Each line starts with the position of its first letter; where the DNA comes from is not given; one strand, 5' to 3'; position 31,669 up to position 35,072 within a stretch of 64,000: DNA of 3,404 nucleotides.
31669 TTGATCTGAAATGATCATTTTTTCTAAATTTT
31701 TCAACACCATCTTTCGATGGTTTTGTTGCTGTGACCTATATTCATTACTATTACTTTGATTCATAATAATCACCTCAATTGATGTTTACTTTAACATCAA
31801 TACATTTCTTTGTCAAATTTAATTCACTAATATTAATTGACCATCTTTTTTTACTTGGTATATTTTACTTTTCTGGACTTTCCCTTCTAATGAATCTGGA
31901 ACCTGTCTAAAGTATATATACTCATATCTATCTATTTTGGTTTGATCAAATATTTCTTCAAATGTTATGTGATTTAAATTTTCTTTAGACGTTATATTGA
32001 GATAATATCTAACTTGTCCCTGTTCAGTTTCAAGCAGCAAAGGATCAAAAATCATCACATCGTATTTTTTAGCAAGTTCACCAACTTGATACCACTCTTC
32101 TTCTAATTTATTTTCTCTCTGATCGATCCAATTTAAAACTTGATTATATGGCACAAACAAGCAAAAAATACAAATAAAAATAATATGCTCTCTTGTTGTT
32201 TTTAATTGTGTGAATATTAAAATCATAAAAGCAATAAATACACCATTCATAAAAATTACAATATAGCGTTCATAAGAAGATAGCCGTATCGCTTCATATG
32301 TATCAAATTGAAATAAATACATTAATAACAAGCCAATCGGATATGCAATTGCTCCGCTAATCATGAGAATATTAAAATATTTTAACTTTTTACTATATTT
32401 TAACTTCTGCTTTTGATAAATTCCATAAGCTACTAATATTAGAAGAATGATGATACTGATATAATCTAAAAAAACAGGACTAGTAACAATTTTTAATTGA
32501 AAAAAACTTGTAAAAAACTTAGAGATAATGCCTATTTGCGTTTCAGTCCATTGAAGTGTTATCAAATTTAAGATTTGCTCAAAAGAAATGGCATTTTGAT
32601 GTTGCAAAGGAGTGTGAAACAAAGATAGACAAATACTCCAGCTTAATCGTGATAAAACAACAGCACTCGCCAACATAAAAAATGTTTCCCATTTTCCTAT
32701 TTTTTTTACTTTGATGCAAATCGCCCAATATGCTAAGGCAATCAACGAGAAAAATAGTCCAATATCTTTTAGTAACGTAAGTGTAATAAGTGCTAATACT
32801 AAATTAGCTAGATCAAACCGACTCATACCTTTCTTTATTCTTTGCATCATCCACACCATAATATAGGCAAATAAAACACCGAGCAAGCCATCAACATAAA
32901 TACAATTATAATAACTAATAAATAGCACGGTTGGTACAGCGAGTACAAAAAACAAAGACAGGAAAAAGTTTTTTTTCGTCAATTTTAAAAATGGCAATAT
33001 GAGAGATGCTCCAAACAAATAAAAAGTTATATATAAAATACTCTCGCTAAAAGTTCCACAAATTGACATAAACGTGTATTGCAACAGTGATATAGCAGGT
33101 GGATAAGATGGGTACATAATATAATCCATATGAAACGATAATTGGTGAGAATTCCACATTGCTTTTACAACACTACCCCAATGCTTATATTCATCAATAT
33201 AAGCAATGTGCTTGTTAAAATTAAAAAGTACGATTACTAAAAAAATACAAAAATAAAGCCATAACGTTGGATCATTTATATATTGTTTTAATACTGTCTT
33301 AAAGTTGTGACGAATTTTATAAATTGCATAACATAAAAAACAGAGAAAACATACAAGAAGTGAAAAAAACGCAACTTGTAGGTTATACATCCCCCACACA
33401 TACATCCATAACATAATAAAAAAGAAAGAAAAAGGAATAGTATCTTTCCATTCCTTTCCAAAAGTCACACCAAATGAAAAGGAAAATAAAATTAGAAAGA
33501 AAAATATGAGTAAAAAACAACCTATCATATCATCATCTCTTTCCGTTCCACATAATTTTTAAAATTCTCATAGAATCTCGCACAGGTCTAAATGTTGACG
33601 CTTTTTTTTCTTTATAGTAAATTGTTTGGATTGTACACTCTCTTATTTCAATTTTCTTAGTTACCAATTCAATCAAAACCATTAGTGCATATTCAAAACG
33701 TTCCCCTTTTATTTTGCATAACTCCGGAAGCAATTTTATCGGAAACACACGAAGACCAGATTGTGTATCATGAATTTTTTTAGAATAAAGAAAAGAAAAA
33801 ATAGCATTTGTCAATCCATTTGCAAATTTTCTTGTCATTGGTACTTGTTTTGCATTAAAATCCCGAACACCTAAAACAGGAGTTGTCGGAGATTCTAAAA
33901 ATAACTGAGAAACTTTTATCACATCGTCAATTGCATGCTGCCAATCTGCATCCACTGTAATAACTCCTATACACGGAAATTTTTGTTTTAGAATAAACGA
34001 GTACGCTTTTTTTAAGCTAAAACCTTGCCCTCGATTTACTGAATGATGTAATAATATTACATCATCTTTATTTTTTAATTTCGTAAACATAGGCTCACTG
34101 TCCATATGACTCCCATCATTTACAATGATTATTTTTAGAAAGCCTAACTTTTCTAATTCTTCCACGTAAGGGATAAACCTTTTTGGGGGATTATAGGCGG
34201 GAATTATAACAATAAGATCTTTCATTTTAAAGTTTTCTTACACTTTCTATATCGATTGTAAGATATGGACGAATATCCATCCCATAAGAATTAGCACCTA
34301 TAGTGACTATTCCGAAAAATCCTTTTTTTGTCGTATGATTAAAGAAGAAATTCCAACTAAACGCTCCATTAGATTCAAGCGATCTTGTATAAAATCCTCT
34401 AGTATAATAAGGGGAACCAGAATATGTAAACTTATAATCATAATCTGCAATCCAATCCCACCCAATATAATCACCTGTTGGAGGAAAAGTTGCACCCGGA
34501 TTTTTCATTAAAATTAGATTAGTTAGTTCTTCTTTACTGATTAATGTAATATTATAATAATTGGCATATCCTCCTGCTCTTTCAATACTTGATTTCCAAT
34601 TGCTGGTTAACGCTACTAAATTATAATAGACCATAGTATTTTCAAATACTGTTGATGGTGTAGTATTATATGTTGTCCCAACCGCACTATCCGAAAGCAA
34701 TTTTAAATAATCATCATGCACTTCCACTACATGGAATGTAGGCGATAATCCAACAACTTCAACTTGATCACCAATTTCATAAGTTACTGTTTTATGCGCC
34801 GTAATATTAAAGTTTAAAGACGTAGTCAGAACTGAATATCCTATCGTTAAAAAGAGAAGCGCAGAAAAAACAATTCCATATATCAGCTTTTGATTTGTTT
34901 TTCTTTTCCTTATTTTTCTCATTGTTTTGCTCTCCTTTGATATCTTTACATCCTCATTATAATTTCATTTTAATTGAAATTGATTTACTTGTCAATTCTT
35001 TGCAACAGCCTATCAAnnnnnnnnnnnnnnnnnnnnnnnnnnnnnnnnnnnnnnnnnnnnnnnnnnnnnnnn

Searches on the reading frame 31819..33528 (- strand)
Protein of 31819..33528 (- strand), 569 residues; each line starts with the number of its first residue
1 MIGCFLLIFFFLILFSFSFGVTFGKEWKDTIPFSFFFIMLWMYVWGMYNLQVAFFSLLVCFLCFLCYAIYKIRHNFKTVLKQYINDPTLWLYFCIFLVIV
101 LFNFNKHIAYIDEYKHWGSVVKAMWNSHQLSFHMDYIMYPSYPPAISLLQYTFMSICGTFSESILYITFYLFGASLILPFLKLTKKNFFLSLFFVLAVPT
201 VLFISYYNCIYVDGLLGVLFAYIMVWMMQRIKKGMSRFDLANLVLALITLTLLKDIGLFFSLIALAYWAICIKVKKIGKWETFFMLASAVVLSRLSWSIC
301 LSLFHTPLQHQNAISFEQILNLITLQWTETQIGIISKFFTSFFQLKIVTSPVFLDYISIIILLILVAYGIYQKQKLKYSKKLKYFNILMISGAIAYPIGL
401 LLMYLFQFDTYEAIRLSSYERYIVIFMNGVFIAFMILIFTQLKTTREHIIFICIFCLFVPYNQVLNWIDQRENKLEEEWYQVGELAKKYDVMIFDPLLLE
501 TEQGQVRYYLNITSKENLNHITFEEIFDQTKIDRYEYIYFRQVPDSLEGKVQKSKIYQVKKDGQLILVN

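Call 18: search_protein_families(library=pfam, proteins=[window:31819-33528:-], max_evalue=0.001)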
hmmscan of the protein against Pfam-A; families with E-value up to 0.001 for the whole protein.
window:31819-33528:- (569 aa): 0 families

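Call 75: search_solved_structures(query=window:31819-33528:-, max_evalue=1)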
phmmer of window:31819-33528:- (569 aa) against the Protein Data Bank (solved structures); distinct sequences matched with E-value up to 1: 0.

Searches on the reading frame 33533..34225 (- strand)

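Call 18: search_protein_families(library=pfam, proteins=[window:33533-34225:-], max_evalue=0.001)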
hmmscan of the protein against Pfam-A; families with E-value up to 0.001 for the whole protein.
window:33533-34225:- (230 aa): 1 family
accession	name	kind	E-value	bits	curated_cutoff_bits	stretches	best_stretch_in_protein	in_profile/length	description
PF00535.33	Glycos_transf_2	-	6.6e-10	39.6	23.3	1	6-131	2-126/168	Glycosyl transferase family 2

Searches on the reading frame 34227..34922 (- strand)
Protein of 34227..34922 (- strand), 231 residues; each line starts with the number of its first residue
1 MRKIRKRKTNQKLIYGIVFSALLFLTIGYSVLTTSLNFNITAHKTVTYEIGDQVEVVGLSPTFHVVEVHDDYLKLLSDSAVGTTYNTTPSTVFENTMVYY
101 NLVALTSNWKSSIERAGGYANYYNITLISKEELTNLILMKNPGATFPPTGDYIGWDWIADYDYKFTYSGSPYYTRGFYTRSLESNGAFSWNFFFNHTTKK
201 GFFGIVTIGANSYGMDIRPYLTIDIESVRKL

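Call 5: search_protein_families(library=pfam, proteins=[window:34227-34922:-], max_evalue=1)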
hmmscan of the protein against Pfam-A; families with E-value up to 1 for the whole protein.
window:34227-34922:- (231 aa): 1 family
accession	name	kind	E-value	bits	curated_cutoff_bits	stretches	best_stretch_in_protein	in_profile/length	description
PF05309.16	TraE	-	0.55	10.1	24.8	0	66-92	63-89/182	TraE protein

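Call 6: search_protein_families(library=ncbifam, proteins=[window:34227-34922:-], max_evalue=1)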
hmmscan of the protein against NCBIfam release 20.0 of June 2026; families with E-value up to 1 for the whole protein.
window:34227-34922:- (231 aa): 0 families

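Call 11: find_homologous_proteins(query=window:34227-34922:-, max_evalue=0.01)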
Query window:34227-34922:- (231 aa): 6 proteins with E <= 0.01 among 244 candidates.
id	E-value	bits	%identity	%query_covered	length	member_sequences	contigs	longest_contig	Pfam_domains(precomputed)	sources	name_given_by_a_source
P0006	2.6e-150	517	100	100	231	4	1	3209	-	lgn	-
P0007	4.8e-69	251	59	100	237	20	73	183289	-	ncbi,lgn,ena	-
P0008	2.5e-67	245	57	100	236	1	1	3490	-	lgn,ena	-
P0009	1.7e-64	236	57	100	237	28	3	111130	-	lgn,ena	-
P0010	1.0e-63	233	52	100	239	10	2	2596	-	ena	-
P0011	1.3e-60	223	53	100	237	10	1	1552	-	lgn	-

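Call 20: find_encoding_contigs(protein=P0007, flank=8000, max_places=4)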
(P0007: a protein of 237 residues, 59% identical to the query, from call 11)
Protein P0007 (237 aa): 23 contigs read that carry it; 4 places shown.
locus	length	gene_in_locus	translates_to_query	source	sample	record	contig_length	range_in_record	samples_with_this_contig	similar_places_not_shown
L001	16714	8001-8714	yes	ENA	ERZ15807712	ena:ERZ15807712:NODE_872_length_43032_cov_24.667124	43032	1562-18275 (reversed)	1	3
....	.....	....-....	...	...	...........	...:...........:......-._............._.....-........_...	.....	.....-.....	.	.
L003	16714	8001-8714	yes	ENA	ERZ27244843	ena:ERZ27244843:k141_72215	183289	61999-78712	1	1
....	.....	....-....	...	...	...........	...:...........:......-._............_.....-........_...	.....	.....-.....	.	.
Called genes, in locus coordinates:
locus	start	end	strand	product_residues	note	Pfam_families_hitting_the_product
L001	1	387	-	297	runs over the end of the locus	PF04383:KilA-N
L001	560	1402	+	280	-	PF01171:ATP_bind_3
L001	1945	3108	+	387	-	PF00438:S-AdoMet_synt_N, PF02772:S-AdoMet_synt_M, PF02773:S-AdoMet_synt_C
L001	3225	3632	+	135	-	PF05154:TM2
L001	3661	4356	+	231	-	PF00899:ThiF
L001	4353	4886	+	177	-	-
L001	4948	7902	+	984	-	PF02463:SMC_N, PF13304:AAA_21 (weak), PF13476:AAA_23, PF06470:SMC_hinge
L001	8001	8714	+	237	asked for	-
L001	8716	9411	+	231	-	PF00535:Glycos_transf_2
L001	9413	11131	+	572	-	-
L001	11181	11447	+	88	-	-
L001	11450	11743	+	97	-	-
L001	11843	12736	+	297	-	-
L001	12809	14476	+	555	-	PF00005:ABC_tran, PF13304:AAA_21 (faint), PF12848:ABC_tran_Xtn, PF00005:ABC_tran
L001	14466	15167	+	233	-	PF17774:YlmH_RBD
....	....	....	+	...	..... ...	-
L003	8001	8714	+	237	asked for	-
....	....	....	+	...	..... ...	-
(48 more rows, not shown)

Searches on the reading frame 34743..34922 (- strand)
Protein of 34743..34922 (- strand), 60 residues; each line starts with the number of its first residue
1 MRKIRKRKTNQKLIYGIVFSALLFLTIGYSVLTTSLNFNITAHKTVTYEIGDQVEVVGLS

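Call 67: search_protein_families(library=ncbifam, proteins=[window:34743-34922:-], max_evalue=10)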
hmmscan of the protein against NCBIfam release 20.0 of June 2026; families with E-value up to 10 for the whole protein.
seq(60 aa): 1 family
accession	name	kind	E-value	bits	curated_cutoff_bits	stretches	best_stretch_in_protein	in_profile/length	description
TIGR03493.1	cellullose_BcsF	equivalog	5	7.1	56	1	17-29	10-22/62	cellulose biosynthesis protein BcsF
